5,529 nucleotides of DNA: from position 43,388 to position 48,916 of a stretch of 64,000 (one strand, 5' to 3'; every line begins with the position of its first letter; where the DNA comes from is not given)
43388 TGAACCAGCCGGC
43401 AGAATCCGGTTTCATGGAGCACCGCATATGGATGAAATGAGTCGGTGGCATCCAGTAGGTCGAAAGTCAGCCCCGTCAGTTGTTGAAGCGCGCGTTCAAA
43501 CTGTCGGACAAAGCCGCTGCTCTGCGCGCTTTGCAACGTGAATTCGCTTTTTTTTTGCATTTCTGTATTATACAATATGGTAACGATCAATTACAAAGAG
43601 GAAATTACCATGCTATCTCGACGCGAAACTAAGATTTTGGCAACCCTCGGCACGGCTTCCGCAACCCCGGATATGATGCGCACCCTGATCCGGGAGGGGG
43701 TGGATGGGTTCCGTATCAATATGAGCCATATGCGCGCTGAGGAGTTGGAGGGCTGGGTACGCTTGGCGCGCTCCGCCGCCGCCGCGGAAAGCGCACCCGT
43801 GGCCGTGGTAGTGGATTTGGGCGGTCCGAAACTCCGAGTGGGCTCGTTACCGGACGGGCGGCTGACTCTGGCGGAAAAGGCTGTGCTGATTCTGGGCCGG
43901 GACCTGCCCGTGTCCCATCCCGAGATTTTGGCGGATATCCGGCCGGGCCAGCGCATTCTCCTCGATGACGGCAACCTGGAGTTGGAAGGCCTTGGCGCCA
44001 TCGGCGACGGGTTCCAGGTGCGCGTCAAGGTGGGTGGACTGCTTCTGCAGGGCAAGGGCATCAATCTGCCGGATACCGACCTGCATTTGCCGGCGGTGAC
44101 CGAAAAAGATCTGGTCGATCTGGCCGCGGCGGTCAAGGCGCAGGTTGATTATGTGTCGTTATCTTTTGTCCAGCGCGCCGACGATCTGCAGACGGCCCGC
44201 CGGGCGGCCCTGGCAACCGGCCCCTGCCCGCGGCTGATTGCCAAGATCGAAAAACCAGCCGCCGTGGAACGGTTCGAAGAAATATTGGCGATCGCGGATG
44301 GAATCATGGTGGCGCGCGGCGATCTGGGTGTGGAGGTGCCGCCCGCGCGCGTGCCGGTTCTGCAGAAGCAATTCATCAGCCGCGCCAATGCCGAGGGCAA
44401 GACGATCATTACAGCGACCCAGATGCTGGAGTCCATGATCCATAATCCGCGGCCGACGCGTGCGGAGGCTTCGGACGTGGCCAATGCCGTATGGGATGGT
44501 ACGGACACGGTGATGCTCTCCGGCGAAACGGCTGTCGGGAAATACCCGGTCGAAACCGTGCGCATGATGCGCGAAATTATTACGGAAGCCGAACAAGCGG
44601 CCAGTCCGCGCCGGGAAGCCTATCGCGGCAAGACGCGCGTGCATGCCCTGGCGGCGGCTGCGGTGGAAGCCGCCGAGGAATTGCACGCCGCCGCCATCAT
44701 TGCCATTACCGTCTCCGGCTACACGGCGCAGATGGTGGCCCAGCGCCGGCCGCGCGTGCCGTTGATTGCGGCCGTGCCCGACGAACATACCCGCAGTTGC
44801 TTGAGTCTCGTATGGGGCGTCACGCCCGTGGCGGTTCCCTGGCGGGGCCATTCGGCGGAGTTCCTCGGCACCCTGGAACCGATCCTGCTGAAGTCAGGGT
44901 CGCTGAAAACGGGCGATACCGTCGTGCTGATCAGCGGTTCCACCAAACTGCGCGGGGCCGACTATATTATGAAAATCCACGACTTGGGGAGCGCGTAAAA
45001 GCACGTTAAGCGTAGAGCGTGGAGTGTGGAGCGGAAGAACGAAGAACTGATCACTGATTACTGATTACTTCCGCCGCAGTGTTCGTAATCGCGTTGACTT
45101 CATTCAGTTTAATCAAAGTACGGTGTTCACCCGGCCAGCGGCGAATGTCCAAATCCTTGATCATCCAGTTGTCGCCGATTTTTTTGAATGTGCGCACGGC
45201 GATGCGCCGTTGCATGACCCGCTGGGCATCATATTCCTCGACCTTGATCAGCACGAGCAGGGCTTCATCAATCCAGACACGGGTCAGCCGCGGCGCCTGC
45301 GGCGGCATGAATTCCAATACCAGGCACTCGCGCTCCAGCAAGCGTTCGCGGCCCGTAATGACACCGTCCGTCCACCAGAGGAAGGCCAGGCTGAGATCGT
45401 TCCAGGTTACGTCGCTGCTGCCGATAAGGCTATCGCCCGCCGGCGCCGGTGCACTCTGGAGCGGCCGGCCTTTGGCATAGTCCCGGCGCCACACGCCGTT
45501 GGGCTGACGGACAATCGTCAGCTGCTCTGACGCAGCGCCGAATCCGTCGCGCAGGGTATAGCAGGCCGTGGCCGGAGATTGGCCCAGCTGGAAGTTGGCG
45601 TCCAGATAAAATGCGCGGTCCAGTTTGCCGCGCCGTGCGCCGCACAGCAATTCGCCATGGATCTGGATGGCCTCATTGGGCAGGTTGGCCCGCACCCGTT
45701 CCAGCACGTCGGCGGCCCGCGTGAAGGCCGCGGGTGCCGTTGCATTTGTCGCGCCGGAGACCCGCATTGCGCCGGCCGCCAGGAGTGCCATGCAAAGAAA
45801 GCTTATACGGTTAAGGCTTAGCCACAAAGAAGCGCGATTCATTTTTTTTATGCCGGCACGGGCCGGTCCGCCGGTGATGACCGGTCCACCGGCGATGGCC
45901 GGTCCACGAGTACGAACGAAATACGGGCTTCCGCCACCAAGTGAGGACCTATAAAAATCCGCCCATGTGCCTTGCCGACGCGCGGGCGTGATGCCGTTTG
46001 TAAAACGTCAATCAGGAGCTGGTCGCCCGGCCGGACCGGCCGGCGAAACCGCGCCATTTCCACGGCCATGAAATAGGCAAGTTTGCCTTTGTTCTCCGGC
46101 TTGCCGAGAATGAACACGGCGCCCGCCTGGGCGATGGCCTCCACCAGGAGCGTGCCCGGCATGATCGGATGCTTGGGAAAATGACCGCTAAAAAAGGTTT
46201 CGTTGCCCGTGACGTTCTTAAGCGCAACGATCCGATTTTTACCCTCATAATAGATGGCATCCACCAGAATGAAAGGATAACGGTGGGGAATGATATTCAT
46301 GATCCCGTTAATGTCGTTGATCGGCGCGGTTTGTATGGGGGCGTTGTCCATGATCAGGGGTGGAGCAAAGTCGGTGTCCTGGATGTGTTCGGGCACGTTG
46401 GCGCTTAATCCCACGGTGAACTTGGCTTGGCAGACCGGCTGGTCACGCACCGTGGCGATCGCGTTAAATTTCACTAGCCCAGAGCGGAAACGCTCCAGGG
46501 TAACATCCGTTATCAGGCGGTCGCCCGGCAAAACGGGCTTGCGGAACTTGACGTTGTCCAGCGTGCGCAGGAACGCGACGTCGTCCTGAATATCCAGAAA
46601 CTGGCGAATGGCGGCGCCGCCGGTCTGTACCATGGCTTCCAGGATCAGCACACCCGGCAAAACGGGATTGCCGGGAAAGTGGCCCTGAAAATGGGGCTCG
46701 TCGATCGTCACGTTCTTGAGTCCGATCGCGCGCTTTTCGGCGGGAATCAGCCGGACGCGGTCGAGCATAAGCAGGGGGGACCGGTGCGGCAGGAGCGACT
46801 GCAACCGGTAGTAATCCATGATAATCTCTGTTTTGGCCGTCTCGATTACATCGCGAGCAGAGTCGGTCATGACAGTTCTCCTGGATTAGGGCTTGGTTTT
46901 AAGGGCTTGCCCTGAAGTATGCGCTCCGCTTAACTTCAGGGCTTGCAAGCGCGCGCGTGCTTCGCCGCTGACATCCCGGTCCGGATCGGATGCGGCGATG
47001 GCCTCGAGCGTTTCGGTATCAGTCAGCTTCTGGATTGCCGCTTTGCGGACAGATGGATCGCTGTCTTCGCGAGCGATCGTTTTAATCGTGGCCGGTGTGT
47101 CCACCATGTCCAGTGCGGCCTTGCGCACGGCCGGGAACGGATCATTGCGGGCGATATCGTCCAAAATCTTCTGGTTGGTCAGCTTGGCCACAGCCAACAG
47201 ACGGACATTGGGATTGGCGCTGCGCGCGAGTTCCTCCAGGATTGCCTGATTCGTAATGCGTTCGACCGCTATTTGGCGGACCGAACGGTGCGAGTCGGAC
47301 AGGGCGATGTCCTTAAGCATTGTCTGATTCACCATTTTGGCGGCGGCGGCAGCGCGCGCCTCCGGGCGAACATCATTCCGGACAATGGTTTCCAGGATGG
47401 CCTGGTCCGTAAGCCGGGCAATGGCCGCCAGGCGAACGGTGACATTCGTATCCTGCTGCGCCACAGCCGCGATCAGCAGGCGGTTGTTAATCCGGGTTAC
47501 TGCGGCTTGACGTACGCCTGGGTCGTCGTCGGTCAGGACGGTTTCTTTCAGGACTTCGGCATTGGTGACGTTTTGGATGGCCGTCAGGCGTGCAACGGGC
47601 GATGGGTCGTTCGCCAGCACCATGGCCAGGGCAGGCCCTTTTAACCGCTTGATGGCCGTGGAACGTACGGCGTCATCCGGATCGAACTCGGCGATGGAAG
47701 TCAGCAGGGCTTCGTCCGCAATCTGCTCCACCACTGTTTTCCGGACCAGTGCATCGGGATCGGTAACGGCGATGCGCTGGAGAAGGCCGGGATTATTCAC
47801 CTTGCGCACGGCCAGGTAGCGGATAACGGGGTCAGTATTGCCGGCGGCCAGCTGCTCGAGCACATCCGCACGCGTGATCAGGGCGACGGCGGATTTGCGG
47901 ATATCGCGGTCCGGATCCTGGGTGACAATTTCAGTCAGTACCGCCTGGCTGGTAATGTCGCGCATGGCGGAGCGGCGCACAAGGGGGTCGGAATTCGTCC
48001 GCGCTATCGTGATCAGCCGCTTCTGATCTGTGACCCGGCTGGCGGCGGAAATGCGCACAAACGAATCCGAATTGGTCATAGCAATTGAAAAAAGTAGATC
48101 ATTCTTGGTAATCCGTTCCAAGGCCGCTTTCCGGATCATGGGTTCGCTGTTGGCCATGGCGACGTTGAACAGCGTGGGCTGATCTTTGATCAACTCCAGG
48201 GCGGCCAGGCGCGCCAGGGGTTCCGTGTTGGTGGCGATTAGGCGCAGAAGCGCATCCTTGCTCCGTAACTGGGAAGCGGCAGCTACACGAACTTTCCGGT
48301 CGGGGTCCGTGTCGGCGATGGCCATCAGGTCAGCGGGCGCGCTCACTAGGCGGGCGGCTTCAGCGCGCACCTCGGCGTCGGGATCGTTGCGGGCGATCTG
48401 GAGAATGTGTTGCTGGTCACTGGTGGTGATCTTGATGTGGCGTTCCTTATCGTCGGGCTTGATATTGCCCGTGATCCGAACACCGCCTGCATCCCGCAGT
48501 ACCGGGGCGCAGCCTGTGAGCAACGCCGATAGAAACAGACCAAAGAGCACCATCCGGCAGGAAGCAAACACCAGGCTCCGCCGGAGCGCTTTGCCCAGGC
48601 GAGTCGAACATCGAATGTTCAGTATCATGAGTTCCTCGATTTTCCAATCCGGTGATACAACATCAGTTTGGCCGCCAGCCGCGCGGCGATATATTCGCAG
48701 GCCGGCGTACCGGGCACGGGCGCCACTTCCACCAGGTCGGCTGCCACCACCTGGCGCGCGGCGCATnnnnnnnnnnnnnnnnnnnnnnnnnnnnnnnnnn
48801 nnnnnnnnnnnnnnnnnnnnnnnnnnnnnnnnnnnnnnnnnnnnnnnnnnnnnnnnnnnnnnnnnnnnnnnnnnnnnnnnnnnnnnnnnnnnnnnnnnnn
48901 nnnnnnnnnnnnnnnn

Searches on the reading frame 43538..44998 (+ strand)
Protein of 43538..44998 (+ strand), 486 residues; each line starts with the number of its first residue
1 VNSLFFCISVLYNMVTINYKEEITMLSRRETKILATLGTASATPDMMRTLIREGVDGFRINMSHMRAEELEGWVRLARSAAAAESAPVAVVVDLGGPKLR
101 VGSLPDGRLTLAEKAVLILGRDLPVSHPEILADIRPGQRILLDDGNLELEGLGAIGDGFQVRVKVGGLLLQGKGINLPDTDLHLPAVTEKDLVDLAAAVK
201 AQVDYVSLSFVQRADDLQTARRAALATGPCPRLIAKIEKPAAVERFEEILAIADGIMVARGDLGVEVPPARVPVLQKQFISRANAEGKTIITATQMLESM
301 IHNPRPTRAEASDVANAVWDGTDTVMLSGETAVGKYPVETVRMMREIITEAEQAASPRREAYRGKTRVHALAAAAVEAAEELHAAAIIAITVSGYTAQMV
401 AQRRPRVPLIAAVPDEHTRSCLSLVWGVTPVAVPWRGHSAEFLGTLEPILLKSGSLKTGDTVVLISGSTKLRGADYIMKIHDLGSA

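Call 51: search_protein_families(library=pfam, proteins=[window:43538-44998:+])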
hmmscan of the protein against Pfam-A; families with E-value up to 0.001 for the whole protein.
window:43538-44998:+ (486 aa): 2 families
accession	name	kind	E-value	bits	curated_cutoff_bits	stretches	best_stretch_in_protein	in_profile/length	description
PF00224.27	PK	-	2.2e-97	326.5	30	1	29-341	2-328/328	Pyruvate kinase, barrel domain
PF02887.21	PK_C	-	9.1e-27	93.9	28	1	369-480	1-113/114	Pyruvate kinase, alpha/beta domain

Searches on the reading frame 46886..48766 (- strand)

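Call 7: search_protein_families(library=pfam, proteins=[window:46886-48766:-])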
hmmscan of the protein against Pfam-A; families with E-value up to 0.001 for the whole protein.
window:46886-48766:- (626 aa): 3 families
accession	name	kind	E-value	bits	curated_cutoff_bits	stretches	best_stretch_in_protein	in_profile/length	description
PF02985.28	HEAT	-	5.9e-17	60.6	23.5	0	567-582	10-25/31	HEAT repeat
PF13646.12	HEAT_2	-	2.7e-12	47.3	27.7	0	537-603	6-83/88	HEAT repeats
PF12765.13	Cohesin_HEAT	-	0.00018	22.2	21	0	556-579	15-40/42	HEAT repeat associated with sister chromatid cohesion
